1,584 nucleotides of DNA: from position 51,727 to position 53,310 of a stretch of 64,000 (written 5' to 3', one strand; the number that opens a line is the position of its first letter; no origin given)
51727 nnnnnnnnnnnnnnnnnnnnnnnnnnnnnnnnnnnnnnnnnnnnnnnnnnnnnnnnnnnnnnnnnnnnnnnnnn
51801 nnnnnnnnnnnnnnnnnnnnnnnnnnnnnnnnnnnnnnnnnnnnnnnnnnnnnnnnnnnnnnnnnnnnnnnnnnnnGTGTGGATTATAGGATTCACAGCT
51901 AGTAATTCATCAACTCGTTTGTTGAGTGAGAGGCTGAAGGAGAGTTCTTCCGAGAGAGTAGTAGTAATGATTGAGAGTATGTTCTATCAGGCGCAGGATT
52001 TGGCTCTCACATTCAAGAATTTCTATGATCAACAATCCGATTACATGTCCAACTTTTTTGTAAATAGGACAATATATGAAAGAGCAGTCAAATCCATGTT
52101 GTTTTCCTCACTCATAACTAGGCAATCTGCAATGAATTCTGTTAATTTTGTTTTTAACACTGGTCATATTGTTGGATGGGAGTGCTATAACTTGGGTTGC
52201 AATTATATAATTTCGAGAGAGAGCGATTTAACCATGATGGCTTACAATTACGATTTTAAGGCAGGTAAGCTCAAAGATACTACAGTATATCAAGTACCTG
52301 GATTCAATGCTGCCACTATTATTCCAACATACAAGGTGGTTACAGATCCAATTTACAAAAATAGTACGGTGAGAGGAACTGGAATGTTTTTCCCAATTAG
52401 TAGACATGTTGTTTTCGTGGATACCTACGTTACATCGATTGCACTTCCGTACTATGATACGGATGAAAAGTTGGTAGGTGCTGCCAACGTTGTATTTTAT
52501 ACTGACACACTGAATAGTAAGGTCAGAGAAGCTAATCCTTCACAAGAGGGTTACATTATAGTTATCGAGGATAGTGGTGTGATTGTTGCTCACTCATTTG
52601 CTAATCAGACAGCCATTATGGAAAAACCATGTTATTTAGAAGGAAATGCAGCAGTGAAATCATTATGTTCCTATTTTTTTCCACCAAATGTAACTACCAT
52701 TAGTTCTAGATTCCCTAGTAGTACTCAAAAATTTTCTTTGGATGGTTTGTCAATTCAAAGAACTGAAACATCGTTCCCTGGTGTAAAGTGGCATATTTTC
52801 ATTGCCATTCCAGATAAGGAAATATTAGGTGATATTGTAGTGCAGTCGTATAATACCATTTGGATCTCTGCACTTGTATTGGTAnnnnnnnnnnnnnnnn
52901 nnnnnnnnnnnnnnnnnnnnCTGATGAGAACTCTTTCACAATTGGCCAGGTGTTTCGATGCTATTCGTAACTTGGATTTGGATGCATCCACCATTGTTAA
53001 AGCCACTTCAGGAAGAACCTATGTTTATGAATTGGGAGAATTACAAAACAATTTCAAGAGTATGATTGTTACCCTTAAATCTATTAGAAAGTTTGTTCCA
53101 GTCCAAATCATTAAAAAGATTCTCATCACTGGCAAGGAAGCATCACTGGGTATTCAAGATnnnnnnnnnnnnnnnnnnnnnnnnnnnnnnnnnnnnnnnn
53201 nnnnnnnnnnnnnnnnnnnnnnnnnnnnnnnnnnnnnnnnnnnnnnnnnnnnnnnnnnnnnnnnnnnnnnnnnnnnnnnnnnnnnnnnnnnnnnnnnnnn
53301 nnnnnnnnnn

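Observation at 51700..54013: A second, receptor-type cyclase has a large extracellular sensor domain, and an ORF-splitting intron falls inside the catalytic motif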

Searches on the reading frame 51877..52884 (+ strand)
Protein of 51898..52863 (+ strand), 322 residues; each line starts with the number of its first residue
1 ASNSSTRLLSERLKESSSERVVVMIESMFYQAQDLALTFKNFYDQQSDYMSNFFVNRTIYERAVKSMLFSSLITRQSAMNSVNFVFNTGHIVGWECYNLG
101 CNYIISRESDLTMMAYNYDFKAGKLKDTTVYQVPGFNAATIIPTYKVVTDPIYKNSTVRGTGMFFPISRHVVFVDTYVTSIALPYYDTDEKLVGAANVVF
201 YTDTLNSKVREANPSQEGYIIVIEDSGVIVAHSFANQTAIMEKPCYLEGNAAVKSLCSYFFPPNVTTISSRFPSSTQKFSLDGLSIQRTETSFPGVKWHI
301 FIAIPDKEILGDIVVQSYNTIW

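Call 14: find_homologous_proteins(query=window:51898-52863:+, max_evalue=10)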
Query window:51898-52863:+: 1094 candidates shared short words with the query, none scored E <= 10.

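Call 26: search_protein_representatives(protein=window:51898-52863:+)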
Query: 322 residues. Proteins with E-value up to 0.001 (for the whole library): 15; up to 1e-10: 7; up to 1e-30: 2. The best 15 are listed.
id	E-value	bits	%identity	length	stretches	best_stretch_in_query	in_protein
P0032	4.6e-49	184.1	97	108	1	79-164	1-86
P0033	4.8e-37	144.6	32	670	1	9-322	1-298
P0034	1.2e-19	87.4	33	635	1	65-322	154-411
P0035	2.2e-19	86.6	30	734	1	3-322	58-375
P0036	7.8e-17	78.2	29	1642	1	3-258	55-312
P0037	2.3e-14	70.1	28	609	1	11-322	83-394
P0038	6.9e-14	68.6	32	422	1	134-322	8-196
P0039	4.5e-10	56.0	36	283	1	192-322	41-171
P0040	7.6e-08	48.7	26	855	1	1-322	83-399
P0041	8.4e-07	45.3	29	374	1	40-260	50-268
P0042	1.3e-06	44.6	35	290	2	136-246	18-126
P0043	6.1e-06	42.5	30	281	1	69-260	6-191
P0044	2.1e-04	37.4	26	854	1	149-314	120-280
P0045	5.2e-04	36.1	23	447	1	149-310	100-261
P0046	8.5e-04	35.4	25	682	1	138-319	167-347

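Call 27: search_protein_families(library=pfam, proteins=[P0033, P0034, P0035, P0036, P0037, P0038, P0040, P0041, P0044, P0046], max_evalue=0.001)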
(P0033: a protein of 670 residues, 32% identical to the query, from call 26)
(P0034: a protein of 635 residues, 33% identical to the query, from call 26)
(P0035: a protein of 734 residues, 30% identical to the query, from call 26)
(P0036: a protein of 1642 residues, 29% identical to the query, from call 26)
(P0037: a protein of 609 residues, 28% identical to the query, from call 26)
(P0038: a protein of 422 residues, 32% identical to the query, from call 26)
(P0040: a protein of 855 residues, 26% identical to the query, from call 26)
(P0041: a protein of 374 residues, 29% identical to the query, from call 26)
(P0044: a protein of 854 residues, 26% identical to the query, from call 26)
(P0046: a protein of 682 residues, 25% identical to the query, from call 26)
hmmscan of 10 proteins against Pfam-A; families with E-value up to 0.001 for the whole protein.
P0033 (670 aa): 2 families
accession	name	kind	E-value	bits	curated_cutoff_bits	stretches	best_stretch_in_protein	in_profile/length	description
PF00211.25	Guanylate_cyc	-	2.2e-21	76.7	21.9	1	400-583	9-173/183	Adenylate and Guanylate cyclase catalytic domain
PF02743.24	dCache_1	-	0.00043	20.3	45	0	31-216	22-183/240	Cache domain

P0034 (635 aa): 1 family
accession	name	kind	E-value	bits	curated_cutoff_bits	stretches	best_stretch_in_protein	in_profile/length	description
PF00211.25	Guanylate_cyc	-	7.7e-13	48.9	21.9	1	512-629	8-121/183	Adenylate and Guanylate cyclase catalytic domain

P0035 (734 aa): 1 family
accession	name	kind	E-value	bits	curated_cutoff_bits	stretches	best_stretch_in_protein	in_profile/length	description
PF00211.25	Guanylate_cyc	-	1.8e-24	86.8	21.9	1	476-659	8-178/183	Adenylate and Guanylate cyclase catalytic domain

P0036 (1642 aa): 3 families
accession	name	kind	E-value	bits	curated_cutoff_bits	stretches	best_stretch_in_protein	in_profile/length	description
PF14750.11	INTS2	-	2.2e-99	334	25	2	1233-1609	651-1041/1050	Integrator complex subunit 2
PF00211.25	Guanylate_cyc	-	2.3e-25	89.7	21.9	1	502-681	8-180/183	Adenylate and Guanylate cyclase catalytic domain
PF03353.20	Lin-8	-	0.0004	20.5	34.1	1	739-973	143-303/311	Ras-mediated vulval-induction antagonist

P0037 (609 aa): 2 families
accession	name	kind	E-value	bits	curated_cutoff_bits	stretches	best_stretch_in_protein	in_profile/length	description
PF02743.24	dCache_1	-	6.7e-05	23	45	0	91-304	16-183/240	Cache domain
PF00211.25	Guanylate_cyc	-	0.00046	20.3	21.9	1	494-556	7-68/183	Adenylate and Guanylate cyclase catalytic domain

P0038 (422 aa): 1 family
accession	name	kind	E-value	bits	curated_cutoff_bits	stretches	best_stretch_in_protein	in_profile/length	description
PF00211.25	Guanylate_cyc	-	1.2e-11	44.9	21.9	1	298-422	9-114/183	Adenylate and Guanylate cyclase catalytic domain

P0040 (855 aa): 1 family
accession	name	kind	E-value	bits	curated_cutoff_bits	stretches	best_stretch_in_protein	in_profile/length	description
PF00211.25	Guanylate_cyc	-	5.7e-06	26.5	21.9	1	601-694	49-135/183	Adenylate and Guanylate cyclase catalytic domain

P0041 (374 aa): 0 families

P0044 (854 aa): 8 families
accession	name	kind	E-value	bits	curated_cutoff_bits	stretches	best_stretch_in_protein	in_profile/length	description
PF00990.26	GGDEF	-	8.9e-31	107.3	23.8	1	516-665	2-161/161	Diguanylate cyclase, GGDEF domain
PF13487.12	HD_5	-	1.3e-30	106.8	27.2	1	674-842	3-170/170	HD domain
PF01966.28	HD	-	1.7e-18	67.4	22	1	687-809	3-115/116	HD domain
PF00672.30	HAMP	-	3.6e-12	46.8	25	1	304-354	2-52/53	HAMP domain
PF02743.24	dCache_1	-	1.2e-10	41.8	45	1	90-269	75-229/240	Cache domain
PF22673.2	MCP-like_PDC_1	-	1.1e-08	36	27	1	97-176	34-112/113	Methyl-accepting chemotaxis protein-like, first PDC sensor domain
PF00989.32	PAS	-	1.9e-07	31.5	22.6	1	384-430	2-47/113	PAS fold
PF13426.13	PAS_9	-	5.6e-05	23.8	27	1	394-503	2-103/103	PAS domain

P0046 (682 aa): 5 families
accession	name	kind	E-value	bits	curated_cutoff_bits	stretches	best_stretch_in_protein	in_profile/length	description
PF07228.17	SpoIIE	-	1.1e-27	97.7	25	1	502-668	8-191/192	Stage II sporulation protein E (SpoIIE)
PF02743.24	dCache_1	-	5.5e-23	82.2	45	1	147-331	63-240/240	Cache domain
PF00672.30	HAMP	-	2.5e-12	47.3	25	1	365-416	1-52/53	HAMP domain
PF22673.2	MCP-like_PDC_1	-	5.7e-09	36.8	27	1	151-234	31-112/113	Methyl-accepting chemotaxis protein-like, first PDC sensor domain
PF17201.10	Cache_3-Cache_2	-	1.5e-06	28.2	27.7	1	198-345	152-297/299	Cache 3/Cache 2 fusion domain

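Call 30: list_cluster_members(proteins=[P0032, P0033, P0034, P0035, P0036, P0037, P0038, P0040, P0041])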
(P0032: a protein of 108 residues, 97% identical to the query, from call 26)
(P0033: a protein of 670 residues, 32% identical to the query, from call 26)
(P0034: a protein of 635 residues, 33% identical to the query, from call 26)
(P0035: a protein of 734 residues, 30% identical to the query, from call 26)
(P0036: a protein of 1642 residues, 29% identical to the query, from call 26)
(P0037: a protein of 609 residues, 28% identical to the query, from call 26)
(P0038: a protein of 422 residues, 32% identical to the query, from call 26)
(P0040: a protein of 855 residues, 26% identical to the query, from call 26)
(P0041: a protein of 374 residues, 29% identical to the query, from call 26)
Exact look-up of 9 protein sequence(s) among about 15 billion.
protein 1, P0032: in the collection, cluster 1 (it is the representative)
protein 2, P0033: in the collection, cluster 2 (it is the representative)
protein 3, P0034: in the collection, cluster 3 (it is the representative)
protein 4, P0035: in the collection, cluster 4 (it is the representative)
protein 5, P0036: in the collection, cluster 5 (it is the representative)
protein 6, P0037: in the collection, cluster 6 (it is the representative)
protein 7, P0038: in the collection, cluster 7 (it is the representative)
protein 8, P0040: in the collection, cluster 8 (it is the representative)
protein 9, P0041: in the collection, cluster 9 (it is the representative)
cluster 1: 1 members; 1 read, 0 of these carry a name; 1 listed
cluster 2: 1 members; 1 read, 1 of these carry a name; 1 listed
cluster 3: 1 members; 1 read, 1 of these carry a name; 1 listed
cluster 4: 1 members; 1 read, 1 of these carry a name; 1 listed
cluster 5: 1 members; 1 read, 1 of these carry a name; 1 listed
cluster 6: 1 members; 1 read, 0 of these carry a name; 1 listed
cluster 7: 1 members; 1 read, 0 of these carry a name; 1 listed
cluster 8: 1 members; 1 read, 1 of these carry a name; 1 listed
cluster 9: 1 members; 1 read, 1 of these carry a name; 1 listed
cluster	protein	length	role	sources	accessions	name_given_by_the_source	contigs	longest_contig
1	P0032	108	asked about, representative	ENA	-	-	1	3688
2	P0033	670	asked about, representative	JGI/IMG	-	adenylate cyclase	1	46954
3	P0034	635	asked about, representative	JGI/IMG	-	methyl-accepting chemotaxis protein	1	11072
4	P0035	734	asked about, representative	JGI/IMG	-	class 3 adenylate cyclase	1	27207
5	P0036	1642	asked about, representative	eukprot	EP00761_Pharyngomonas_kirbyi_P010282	gb/GECH01010302.1/.p1 GENE.gb/GECH01010302.1/~~gb/GECH01010302.1/.p1 ORF type:complete ...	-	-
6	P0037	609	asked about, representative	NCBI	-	-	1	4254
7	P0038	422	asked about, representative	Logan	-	-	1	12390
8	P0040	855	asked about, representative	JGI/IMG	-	class 3 adenylate cyclase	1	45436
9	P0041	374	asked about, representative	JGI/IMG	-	hypothetical protein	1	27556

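Call 62: search_solved_structures(query=A5, max_evalue=1, show_alignments=3)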
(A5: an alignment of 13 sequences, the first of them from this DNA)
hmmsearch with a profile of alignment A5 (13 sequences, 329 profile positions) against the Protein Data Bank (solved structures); distinct sequences matched with E-value up to 1: 21.
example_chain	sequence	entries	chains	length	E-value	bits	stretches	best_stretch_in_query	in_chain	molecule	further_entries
6mni_A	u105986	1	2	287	2.2e-09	40.3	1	66-228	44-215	Methyl-accepting chemotaxis protein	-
3c8c_A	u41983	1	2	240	2.4e-09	40.2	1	139-232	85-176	Methyl-accepting chemotaxis protein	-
6iov_A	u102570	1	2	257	2.4e-09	40.2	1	139-231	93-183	Methyl-accepting chemotaxis (MCP) signaling domain protein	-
5ave_A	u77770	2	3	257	2.6e-09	40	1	139-231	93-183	Methyl-accepting chemotaxis (MCP) signaling domain protein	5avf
6pxy_A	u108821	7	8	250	5.8e-08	35.6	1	112-257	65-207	Putative methyl-accepting chemotaxis protein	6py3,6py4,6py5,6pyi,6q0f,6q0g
6iop_A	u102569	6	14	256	1.1e-07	34.7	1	140-231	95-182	Methyl-accepting chemotaxis protein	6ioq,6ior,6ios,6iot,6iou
4xmq_A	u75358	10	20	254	8e-07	31.9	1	130-230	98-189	Putative methyl-accepting chemotaxis signal transduction protein | Methyl-accepting chemotaxis protein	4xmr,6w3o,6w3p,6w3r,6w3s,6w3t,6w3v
7w0w_A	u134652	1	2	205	2.7e-06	30.2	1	105-230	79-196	Methyl-accepting chemotaxis protein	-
5ltx_A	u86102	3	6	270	3.2e-06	29.9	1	139-255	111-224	Chemotaxis protein | Methyl-accepting chemotaxis protein PctA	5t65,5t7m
9koo_A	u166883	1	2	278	3.5e-06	29.8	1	139-255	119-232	Methyl-accepting chemotaxis protein PctA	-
7k5n_A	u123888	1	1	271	1.5e-05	27.7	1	139-231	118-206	Sensor domain-containing diguanylate cyclase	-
9heh_A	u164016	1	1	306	6.8e-05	25.5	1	167-233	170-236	Methyl-accepting chemotaxis protein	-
6d8v_A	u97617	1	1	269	0.00012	24.7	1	132-233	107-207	Probable chemoreceptor (Methyl-accepting chemotaxis) transmembrane protein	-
7psg_A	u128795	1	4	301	0.00059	22.4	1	167-229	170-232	Methyl-accepting chemotaxis protein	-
5lt9_A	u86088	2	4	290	0.0025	20.4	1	126-246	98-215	Methyl-accepting chemotaxis protein PctB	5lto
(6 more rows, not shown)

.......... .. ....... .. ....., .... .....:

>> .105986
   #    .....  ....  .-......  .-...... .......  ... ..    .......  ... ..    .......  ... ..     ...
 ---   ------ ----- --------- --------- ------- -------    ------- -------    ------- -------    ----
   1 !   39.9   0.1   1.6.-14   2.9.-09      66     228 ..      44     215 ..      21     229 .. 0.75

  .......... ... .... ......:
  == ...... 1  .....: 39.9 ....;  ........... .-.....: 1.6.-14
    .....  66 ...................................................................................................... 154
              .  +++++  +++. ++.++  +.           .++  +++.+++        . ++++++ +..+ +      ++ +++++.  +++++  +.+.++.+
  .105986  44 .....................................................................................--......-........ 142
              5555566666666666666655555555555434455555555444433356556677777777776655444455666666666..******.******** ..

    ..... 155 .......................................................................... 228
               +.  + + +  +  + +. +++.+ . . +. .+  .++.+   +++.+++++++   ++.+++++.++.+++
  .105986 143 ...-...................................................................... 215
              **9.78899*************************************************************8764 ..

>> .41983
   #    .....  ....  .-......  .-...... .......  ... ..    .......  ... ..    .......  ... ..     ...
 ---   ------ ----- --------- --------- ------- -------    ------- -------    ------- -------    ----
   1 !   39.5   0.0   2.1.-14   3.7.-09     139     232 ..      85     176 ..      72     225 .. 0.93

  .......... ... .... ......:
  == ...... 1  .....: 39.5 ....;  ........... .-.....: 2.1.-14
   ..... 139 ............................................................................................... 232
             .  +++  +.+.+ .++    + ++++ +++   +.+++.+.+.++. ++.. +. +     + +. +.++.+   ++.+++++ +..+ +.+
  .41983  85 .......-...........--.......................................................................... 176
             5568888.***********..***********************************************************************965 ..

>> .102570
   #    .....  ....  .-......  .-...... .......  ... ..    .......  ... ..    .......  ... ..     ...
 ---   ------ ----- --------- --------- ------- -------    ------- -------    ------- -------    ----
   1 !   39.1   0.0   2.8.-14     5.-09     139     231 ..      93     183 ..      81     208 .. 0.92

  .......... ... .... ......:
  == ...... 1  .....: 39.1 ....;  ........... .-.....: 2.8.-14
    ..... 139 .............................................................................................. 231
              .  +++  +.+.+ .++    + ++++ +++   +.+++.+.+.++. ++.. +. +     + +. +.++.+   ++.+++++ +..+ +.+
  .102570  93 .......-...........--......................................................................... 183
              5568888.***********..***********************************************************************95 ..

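Call 67: find_encoding_contigs(protein=P0038, flank=3000, max_places=2)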
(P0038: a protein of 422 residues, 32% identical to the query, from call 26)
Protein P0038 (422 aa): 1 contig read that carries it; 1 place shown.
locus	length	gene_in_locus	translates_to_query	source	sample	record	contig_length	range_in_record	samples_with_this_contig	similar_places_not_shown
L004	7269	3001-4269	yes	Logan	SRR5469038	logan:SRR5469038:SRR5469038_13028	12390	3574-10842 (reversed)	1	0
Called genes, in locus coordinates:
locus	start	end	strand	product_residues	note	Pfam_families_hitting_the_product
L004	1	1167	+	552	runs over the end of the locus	-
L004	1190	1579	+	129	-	PF00583:Acetyltransf_1 (faint), PF13673:Acetyltransf_10 (weak), PF13508:Acetyltransf_7 (weak)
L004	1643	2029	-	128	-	PF06320:GCN5L1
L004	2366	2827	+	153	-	-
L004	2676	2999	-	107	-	-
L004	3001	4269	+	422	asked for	PF00211:Guanylate_cyc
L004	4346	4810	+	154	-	-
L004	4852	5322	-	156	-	-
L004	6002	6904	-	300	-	-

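Call 68: find_encoding_contigs(protein=P0037, flank=3000, max_places=2)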
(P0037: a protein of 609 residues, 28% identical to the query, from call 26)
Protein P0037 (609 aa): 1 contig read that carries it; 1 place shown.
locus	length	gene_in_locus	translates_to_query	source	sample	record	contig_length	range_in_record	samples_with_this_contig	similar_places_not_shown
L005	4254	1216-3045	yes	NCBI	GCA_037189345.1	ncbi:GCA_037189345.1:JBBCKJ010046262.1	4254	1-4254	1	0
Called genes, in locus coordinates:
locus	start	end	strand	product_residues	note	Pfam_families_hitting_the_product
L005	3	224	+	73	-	?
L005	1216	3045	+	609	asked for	-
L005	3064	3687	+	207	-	PF00211:Guanylate_cyc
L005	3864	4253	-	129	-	?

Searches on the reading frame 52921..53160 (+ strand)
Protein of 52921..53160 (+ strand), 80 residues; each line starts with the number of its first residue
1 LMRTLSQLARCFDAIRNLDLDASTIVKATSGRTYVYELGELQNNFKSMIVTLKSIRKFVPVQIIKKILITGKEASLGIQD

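Call 56: search_protein_families(library=pfam, alignment_id=A3, max_evalue=10)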
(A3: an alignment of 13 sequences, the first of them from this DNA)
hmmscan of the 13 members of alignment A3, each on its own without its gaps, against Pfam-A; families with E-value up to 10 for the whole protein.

A. member 1, seq(80 aa): 2 families
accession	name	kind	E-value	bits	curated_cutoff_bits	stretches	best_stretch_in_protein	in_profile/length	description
PF22315.2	PF0095-like_C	-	0.12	13.1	27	1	55-69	23-37/43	PF0095-like, C-terminal domain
PF09143.16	AvrPphF-ORF-2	-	0.19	12.1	25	1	8-49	23-63/175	AvrPphF-ORF-2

B. families by the number of members that match (of 13 scanned): 13 families
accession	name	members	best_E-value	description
PF00672.30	HAMP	2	0.0004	HAMP domain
PF17462.7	DUF5424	2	0.074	Family of unknown function (DUF5424)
PF22099.1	MRS2-like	1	0.0044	Magnesium transporter MRS2-like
PF23357.1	DUF7088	1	0.033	Domain of unknown function (DUF7088)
PF17279.8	DUF5344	1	0.038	Family of unknown function (DUF5344)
PF03721.20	UDPG_MGDP_dh_N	1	0.04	UDP-glucose/GDP-mannose dehydrogenase family, NAD binding domain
PF07416.16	Crinivirus_P26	1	0.041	Crinivirus P26 protein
PF07702.18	UTRA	1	0.1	UTRA domain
PF00300.27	His_Phos_1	1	0.11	Histidine phosphatase superfamily (branch 1)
PF22315.2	PF0095-like_C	1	0.12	PF0095-like, C-terminal domain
PF21458.3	SelB-wing_1_3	1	0.12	Selenocysteine-specific elongation factor, winged helix 1/3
PF10157.14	BORCS6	1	0.12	BLOC-1-related complex sub-unit 6 C-terminal helix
PF09143.16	AvrPphF-ORF-2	1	0.19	AvrPphF-ORF-2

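Call 57: search_solved_structures(query=A3, max_evalue=10, show_alignments=2)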
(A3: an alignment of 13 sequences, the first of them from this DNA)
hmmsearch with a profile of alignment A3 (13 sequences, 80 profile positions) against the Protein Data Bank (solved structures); distinct sequences matched with E-value up to 10: 8.
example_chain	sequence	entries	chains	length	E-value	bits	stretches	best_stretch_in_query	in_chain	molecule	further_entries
6nro_A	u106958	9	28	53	0.048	16.9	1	37-67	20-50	Human parainfluenza virus type 3 fusion glycoprotein N-terminal heptad repeat domain | Fusion glycoprotein F0 | Fusion glycoprotein F1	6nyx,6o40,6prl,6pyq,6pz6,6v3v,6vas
1ztm_A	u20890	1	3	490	0.22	14.8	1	36-74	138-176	Fusion glycoprotein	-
4cih_A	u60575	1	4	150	0.23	14.7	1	5-57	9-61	LISTERIA NUCLEAR TARGETED PROTEIN A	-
2xl4_A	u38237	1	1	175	0.29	14.4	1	5-57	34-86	Listeria nuclear targeted protein A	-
1wdf_A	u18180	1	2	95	0.4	13.9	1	4-48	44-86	E2 glycoprotein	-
4gvw_A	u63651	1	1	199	0.71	13.1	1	31-57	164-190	De novo designed serine hydrolase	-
2ets_A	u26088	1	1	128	0.88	12.8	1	32-48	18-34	hypothetical protein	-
3k4x_A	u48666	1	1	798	8.9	9.6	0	6-50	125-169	Proliferating cell nuclear antigen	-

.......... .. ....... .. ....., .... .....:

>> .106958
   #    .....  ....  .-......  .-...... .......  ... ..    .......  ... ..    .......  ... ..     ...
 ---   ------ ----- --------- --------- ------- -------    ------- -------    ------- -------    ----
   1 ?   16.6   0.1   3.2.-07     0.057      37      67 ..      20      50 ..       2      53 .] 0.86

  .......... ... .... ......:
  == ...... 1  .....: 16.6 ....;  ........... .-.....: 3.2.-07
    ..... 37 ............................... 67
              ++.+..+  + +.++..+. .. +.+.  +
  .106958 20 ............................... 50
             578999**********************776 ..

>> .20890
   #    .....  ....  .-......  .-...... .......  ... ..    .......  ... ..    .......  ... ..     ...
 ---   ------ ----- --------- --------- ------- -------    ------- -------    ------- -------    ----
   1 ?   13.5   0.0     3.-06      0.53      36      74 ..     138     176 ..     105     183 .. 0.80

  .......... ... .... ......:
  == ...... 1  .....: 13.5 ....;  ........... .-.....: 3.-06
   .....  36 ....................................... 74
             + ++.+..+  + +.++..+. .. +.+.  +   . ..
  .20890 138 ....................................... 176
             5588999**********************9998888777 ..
